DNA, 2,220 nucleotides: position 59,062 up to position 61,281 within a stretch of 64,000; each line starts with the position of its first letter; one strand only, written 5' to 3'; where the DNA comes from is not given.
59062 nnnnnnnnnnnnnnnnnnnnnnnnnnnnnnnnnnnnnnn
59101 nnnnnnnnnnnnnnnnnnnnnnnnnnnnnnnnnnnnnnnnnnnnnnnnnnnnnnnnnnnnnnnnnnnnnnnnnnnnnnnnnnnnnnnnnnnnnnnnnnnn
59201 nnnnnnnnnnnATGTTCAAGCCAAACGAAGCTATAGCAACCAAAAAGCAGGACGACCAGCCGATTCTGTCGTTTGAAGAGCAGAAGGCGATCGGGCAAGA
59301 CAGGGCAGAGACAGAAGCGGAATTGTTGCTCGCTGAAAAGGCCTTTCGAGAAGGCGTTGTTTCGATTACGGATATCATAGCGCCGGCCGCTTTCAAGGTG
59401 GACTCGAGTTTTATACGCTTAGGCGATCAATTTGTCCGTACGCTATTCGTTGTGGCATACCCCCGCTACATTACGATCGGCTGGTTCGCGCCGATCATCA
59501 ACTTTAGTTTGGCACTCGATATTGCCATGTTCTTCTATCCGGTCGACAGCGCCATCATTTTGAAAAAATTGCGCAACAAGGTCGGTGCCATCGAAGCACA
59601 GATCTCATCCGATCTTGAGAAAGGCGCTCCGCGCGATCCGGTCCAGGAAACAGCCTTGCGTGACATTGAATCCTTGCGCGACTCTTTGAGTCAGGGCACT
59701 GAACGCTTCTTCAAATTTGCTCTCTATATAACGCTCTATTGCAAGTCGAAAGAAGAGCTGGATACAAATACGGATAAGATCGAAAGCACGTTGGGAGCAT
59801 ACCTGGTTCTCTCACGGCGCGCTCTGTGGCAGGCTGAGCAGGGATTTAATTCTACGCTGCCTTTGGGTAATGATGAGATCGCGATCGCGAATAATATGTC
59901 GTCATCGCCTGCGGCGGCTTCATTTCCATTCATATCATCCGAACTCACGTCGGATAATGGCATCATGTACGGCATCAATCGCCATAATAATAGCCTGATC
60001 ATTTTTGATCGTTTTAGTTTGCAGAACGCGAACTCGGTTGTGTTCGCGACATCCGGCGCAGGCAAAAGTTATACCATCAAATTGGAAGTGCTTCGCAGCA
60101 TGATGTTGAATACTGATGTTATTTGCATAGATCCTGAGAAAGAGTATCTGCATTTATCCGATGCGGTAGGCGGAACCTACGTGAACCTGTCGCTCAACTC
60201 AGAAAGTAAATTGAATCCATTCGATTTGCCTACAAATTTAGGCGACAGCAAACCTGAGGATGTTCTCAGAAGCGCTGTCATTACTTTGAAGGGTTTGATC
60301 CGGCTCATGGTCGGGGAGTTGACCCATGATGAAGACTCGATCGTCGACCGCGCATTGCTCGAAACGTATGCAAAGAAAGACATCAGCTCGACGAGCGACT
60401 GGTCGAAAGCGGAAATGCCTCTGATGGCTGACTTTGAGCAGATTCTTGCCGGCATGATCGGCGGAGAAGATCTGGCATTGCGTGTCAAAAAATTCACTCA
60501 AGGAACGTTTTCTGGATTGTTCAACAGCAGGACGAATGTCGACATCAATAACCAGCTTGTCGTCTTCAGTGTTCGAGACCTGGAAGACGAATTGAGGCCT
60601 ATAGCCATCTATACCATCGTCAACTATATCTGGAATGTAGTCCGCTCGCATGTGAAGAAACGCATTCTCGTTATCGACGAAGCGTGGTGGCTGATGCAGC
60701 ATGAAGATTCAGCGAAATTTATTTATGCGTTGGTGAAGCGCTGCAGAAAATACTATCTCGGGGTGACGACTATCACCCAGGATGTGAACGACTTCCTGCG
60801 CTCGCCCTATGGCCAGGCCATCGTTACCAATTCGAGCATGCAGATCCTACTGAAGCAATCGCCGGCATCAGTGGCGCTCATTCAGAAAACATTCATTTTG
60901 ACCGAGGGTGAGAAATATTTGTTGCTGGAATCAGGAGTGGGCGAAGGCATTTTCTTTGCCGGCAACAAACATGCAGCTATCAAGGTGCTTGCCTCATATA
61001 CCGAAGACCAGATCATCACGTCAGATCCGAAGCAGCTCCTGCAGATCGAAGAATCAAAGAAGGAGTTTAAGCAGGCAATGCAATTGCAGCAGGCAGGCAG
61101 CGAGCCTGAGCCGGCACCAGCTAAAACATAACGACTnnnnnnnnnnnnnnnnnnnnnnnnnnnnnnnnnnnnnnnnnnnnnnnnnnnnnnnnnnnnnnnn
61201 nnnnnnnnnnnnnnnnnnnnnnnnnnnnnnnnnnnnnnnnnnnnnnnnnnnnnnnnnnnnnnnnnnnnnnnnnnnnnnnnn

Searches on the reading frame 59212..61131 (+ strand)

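Call 67: search_protein_families(library=pfam, proteins=[window:59212-61131:+], max_evalue=0.0001)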
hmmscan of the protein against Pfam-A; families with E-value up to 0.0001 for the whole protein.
window:59212-61131:+ (639 aa): 3 families
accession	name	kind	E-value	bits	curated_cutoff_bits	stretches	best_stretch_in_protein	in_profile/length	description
PF19044.6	P-loop_TraG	-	2.4e-27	96.1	25.8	1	270-572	27-343/413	TraG P-loop domain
PF12846.13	AAA_10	-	3.6e-10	39.9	27.5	0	271-312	20-61/362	AAA-like domain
PF01935.23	DUF87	-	1.3e-06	29.2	23.2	1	277-340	28-93/220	Helicase HerA, central domain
